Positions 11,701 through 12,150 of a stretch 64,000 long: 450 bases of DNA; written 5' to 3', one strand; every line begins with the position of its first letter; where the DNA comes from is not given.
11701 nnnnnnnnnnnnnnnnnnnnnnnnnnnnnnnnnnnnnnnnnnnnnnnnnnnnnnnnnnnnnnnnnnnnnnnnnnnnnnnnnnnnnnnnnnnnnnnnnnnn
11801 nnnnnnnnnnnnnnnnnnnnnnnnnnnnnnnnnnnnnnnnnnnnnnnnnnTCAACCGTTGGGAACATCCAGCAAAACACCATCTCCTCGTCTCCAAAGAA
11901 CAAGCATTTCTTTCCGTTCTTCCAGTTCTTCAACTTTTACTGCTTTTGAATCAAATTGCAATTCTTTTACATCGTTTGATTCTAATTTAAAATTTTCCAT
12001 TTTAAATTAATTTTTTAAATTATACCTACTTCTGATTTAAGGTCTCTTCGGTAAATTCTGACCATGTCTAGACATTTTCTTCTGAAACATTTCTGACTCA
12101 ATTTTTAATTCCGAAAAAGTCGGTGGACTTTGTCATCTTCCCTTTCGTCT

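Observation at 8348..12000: Putative new RiPP (lipopeptide-like) gene cluster: short precursor + LpxL-like acyltransferase + RRE-site-2 protease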

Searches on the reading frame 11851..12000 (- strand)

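Call 3: search_protein_families(library=pfam, proteins=[window:11851-12000:-], max_evalue=1)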
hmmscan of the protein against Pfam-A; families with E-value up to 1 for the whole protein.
window:11851-12000:- (49 aa): 2 families
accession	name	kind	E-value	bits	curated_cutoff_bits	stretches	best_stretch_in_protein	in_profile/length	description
PF24980.1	LSU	-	0.12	12.8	30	1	24-38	16-30/53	Response to Low Sulfur (LSU) family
PF05728.18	UPF0227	-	0.26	11.6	21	1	15-43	120-148/187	Uncharacterised protein family (UPF0227)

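Call 4: search_protein_families(library=ncbifam, proteins=[window:11851-12000:-], max_evalue=1)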
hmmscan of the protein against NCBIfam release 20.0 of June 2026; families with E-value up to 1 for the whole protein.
window:11851-12000:- (49 aa): 0 families

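Call 89: search_protein_families(library=padloc, proteins=[window:11851-12000:-], max_evalue=0.01)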
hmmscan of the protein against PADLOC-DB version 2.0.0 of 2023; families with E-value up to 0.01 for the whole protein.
window:11851-12000:- (49 aa): 0 families
